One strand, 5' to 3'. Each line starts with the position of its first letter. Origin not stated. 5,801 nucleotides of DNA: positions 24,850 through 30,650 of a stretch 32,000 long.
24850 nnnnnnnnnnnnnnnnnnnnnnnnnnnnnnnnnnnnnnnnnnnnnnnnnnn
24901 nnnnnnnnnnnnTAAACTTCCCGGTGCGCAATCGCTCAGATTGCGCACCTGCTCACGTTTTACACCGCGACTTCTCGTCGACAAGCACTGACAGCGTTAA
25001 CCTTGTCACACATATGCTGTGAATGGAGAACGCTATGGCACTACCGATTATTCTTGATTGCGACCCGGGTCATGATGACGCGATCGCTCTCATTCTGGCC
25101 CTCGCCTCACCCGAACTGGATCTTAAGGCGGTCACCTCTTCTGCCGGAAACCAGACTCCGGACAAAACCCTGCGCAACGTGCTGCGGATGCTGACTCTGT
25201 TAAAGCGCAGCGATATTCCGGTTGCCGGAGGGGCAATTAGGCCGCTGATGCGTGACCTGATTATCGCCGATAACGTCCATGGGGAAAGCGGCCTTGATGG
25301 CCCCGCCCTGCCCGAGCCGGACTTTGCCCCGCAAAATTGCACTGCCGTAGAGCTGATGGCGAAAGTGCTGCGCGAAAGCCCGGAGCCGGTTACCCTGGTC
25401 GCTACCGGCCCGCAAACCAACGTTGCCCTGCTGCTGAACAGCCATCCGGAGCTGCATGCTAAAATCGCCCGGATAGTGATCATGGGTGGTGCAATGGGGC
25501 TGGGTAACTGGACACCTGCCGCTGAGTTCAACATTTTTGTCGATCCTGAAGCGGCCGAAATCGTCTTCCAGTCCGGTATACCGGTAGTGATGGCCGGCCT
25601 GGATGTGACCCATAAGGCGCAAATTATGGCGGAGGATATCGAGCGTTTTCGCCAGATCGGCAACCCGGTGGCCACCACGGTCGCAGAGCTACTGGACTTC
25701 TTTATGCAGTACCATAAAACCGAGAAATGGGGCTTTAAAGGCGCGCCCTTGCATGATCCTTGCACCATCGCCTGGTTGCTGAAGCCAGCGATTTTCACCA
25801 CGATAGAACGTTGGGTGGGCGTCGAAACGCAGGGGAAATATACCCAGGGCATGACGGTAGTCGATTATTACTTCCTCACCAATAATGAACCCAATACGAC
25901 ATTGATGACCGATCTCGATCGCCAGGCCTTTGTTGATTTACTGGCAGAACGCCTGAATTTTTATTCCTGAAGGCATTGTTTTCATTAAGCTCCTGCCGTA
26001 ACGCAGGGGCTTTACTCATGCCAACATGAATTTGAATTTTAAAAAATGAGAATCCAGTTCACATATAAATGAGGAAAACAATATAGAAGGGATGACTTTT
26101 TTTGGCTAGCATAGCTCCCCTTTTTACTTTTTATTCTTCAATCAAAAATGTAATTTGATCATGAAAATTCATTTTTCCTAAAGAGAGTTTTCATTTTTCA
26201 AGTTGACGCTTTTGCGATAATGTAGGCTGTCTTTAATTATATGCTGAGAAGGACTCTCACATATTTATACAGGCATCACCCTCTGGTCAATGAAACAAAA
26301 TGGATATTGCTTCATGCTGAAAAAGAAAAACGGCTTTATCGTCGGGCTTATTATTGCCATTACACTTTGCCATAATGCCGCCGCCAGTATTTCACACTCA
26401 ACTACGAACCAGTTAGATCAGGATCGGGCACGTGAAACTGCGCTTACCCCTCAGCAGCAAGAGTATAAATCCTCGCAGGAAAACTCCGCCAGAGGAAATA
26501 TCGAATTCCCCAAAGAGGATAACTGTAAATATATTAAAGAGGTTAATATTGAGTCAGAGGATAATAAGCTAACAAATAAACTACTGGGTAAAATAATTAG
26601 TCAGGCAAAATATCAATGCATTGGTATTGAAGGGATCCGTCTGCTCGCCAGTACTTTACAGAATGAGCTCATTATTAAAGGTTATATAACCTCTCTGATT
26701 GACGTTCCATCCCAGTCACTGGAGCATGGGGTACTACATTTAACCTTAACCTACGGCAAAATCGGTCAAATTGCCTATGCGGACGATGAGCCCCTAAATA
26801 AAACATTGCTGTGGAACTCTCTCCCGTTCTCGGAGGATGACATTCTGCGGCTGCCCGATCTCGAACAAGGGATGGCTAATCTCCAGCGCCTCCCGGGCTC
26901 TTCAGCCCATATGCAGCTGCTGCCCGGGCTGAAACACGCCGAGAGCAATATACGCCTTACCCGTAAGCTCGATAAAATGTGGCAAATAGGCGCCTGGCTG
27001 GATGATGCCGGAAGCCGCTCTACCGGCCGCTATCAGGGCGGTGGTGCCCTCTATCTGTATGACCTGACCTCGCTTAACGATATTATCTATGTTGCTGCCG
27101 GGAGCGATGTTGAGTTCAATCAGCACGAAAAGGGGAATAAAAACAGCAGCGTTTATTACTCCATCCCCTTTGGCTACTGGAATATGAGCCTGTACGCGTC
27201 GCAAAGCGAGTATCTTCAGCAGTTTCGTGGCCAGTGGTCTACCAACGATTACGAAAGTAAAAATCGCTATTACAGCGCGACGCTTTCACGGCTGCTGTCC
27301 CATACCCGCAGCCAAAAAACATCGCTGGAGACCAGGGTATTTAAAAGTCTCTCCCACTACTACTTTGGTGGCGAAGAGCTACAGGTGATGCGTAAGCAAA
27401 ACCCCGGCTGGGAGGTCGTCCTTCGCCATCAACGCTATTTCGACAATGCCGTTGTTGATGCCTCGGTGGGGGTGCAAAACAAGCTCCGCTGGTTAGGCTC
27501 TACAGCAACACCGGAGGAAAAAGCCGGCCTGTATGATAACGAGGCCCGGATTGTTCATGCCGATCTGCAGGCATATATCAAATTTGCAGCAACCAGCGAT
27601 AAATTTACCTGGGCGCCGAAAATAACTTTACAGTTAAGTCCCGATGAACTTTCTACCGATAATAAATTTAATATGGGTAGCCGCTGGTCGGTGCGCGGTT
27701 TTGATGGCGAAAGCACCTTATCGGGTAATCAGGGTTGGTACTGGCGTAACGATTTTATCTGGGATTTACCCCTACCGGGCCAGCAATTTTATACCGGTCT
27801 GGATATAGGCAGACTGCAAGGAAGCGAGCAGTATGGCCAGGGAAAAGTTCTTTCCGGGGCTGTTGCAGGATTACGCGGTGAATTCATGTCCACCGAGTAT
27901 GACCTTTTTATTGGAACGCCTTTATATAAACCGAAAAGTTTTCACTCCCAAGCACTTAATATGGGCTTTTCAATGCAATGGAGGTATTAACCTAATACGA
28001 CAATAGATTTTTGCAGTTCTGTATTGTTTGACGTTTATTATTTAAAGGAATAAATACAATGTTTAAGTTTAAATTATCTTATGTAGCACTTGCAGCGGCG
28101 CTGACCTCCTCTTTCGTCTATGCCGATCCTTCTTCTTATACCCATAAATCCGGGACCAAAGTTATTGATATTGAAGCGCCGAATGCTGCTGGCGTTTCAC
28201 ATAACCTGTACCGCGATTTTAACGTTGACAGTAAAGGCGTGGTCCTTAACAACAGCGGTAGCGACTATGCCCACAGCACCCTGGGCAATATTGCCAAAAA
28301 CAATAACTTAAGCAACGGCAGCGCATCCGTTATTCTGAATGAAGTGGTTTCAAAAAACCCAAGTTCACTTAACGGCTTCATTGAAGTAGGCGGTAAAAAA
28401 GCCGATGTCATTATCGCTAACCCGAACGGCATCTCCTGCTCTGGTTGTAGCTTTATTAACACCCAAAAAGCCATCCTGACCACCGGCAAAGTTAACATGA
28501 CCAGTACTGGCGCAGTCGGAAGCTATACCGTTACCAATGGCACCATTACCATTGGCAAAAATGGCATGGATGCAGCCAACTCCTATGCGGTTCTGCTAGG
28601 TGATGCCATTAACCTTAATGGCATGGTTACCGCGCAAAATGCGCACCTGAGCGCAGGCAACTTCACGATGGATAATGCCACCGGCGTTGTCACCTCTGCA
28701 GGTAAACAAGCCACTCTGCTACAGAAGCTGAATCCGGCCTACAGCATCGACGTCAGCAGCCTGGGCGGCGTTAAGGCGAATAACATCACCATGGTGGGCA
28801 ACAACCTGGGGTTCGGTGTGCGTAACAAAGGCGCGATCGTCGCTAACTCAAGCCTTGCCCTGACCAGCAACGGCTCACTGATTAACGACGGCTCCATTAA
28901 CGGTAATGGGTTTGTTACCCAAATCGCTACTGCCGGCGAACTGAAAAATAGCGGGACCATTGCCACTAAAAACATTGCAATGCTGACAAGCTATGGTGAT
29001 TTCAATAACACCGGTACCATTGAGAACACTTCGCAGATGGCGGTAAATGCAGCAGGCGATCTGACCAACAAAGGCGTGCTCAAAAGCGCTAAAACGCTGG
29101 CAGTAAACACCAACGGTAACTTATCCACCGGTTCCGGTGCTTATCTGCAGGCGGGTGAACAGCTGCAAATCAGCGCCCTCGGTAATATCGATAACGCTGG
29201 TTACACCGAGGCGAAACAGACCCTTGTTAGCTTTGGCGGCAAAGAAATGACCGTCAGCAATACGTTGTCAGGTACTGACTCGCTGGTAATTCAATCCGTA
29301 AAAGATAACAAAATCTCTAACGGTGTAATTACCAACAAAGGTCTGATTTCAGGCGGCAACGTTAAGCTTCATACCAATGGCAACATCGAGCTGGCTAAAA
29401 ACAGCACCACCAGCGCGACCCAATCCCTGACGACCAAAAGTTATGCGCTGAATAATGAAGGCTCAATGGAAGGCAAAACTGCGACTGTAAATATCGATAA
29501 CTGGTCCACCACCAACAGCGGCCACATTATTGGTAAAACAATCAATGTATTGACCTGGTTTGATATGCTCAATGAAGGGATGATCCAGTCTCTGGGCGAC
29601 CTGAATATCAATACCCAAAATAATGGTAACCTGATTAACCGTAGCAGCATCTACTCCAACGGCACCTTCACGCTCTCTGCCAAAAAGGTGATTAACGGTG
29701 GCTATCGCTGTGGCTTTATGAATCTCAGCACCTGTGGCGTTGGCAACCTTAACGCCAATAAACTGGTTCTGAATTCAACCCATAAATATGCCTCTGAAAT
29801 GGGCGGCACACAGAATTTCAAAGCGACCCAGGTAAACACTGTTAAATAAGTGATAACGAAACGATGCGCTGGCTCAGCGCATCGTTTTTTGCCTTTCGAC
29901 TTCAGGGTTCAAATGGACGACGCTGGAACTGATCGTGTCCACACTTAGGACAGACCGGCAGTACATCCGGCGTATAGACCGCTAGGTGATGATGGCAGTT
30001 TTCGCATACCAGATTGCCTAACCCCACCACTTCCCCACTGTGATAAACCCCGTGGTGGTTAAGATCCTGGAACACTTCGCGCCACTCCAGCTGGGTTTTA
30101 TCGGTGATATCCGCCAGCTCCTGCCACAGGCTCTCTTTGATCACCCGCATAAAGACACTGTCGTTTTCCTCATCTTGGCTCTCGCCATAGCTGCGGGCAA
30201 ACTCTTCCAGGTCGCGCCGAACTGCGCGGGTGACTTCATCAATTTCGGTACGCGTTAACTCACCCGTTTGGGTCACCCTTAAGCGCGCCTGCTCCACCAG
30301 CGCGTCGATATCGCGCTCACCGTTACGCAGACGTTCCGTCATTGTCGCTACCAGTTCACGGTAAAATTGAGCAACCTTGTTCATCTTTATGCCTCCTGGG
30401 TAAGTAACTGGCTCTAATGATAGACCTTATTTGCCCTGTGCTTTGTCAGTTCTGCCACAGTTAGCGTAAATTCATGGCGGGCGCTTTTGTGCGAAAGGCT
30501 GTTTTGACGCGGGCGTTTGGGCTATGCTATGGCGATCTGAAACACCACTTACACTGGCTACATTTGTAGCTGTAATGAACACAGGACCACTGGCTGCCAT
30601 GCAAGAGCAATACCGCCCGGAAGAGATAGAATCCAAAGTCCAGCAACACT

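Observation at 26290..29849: Compact two-partner secretion pair: ShlB-type TpsB plus a 596-aa 'mini' TpsA with no recognisable cargo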

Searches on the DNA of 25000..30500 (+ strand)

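Call 5: search_dna_similar(query=window:25000-30500:+, collection=ecoli_genomes, mode=near, max_rows=15)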
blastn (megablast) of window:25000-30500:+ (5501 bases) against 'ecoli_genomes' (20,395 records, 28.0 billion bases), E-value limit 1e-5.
No match.

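Call 40: search_rna_families(source=window, start=25900, end=28100, threshold=evalue, max_evalue=5)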
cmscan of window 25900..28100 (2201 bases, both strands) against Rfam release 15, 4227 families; matches with E-value up to 5: 3.
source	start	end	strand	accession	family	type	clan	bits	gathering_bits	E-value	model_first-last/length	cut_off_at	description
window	26657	26703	+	RF02853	Ysr201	Gene; sRNA;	-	24.8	62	0.029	1-70/70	no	Yersinia sRNA 201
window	27946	28053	+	RF01262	snR44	Gene; snRNA; snoRNA; HACA-box;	CL00035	18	33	1.4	1-211/211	no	Small nucleolar RNA snR44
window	28011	28094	-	RF01295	SCARNA7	Gene; snRNA; snoRNA; scaRNA;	-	12.1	65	3.4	1-330/330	no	Small Cajal body-specific RNA 7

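Call 50: search_dna_similar(query=window:29905-30384:+, collection=ecoli_genomes, mode=distant, max_rows=3)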
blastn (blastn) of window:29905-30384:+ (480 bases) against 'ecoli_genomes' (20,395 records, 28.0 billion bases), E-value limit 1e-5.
Records with a match: 5425; places in all: 5434; records where one place covers at least 80% of the query: 5425.
Genomes with a match: 5425 of 5426; with a place that covers at least 80% of the query: 5425. Places per genome that has any: lowest 1, median 1, highest 2. On chromosomes: 5432 places; on plasmids: 2.
Best place of each record, by identity: 60-80% 5425.
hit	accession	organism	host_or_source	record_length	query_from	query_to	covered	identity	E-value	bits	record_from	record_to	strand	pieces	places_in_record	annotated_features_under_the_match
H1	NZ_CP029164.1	Escherichia coli strain 104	chicken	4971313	2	480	100%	78.9%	1e-110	409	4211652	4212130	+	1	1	ybeL: zinc ribbon-containing protein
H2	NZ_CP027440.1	Escherichia coli strain 2012C-4502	Homo sapiens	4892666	2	480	100%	78.9%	1e-110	409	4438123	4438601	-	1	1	ybeL: zinc ribbon-containing protein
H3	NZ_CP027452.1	Escherichia coli strain 2014C-3338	Homo sapiens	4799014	2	480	100%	78.9%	1e-110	409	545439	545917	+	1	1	ybeL: zinc ribbon-containing protein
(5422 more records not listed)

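Call 53: get_annotated_region(hit=H1, flank=12000)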
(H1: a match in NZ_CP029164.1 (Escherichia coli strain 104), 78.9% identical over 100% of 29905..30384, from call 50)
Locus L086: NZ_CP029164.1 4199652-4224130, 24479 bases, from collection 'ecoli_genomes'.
description: Escherichia coli strain 104 chromosome, complete genome
organism: Escherichia coli strain 104 (NCBI taxid 562)
replicon: chromosome; assembly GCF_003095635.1
host: -; source: chicken; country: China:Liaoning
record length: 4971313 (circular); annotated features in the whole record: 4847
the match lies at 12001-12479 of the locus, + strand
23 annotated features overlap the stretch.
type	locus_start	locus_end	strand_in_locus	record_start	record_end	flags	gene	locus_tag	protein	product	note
CDS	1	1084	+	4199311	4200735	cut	miaB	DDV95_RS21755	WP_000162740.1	tRNA (N6-isopentenyl adenosine(37)-C2)-methylthiotransferase MiaB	-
CDS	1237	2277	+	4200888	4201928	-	ybeZ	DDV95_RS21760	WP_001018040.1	PhoH family protein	-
CDS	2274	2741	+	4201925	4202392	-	ybeY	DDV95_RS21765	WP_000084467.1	rRNA maturation RNase YbeY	-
CDS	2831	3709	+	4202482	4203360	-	corC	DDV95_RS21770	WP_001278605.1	CNNM family magnesium/cobalt transport protein CorC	CorC(YbeX) belongs to the Cyclin M Mg2+ Exporter (CNNM) family, and was characterized as belonging to a set of three ...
CDS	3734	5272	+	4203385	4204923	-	lnt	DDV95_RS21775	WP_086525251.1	apolipoprotein N-acyltransferase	-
CDS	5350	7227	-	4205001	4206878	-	-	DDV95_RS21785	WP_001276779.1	rhomboid family intramembrane serine protease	-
CDS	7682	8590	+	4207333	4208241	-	gltI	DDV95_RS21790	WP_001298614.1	glutamate/aspartate ABC transporter substrate-binding protein GltI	-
CDS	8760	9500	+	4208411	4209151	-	gltJ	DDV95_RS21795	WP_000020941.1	glutamate/aspartate ABC transporter permease GltJ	-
CDS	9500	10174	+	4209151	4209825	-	gltK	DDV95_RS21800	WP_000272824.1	glutamate/aspartate ABC transporter permease GltK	-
CDS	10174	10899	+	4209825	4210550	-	gltL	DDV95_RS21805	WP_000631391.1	glutamate/aspartate ABC transporter ATP-binding protein GltL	-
CDS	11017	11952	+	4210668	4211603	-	rihA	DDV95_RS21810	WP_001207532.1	pyrimidine-specific ribonucleoside hydrolase RihA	-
CDS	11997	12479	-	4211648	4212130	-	ybeL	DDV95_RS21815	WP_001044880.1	zinc ribbon-containing protein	-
CDS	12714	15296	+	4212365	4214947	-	leuS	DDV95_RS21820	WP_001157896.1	leucine--tRNA ligase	-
CDS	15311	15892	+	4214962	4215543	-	lptE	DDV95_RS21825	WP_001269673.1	LPS assembly lipoprotein LptE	-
CDS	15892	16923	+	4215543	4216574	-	holA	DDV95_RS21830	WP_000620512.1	DNA polymerase III subunit delta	-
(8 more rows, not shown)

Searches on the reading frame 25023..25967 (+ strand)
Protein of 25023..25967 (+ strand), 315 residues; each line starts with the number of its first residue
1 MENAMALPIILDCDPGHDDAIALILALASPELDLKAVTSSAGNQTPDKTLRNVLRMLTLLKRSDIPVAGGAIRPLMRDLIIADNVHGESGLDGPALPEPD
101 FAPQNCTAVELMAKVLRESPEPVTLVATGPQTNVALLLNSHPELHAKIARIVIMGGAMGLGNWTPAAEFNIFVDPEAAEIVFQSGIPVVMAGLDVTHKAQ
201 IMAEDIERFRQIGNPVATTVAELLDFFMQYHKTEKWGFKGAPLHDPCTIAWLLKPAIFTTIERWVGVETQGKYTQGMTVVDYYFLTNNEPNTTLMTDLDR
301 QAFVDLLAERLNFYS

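Call 3: search_protein_families(library=pfam, proteins=[window:25023-25967:+], max_evalue=0.01)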
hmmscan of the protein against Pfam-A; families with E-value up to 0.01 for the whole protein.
window:25023-25967:+ (315 aa): 1 family
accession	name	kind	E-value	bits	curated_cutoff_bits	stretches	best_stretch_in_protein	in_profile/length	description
PF01156.24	IU_nuc_hydro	-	1.3e-104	350.4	34.2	1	9-304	1-296/297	Inosine-uridine preferring nucleoside hydrolase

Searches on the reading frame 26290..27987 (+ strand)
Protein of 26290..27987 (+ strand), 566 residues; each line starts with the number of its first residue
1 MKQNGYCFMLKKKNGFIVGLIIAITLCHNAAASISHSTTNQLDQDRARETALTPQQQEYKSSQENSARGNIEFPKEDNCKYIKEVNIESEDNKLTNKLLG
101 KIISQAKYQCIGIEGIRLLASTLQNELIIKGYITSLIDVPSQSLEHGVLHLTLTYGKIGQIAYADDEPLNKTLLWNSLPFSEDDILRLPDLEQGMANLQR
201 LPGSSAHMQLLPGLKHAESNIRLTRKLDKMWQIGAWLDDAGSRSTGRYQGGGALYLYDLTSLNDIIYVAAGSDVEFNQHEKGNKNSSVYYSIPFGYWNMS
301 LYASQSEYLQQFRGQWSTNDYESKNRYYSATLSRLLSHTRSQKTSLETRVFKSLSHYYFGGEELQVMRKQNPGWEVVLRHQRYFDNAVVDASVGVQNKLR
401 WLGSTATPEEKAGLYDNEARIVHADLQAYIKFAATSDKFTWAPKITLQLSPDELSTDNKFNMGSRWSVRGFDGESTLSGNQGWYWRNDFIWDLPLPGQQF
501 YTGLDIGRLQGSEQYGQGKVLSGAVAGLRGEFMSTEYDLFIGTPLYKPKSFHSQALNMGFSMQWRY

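Call 3: search_protein_families(library=pfam, proteins=[window:26290-27987:+], max_evalue=0.01)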
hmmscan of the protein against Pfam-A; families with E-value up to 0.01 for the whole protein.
window:26290-27987:+ (566 aa): 3 families
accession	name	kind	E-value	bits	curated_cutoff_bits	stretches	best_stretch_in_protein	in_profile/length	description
PF03865.19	ShlB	-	1.5e-78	264.9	22.7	1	218-530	2-311/311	Haemolysin secretion/activation protein ShlB/FhaC/HecB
PF17287.7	POTRA_3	-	2.9e-12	46.3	27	1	157-212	1-56/56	POTRA domain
PF08479.16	POTRA_2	-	2.5e-11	43.7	24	1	83-156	4-76/76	POTRA domain, ShlB-type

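Call 4: search_protein_families(library=ncbifam, proteins=[window:26290-27987:+], max_evalue=0.01)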
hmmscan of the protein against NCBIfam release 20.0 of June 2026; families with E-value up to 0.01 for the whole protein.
window:26290-27987:+ (566 aa): 0 families

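Call 49: search_solved_structures(query=window:26314-27987:+, max_evalue=0.001)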
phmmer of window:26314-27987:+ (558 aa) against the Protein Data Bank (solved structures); distinct sequences matched with E-value up to 0.001: 5.
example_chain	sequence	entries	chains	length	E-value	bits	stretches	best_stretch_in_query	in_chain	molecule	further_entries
6wil_A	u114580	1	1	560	1.3e-53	185.4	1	98-555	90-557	Hemolysin activator protein CdiB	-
6wim_A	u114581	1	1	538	1.4e-36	129.2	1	71-540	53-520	Outer membrane transporter CdiB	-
4qky_A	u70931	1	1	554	9.6e-21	76.9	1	106-524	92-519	Filamentous hemagglutinin transporter protein FhaC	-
4ql0_A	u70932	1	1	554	5.9e-20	74.3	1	106-524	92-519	Filamentous hemagglutinin transporter protein FhaC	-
3njt_A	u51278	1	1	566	7.1e-20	74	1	106-524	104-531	Filamentous hemagglutinin transporter protein fhaC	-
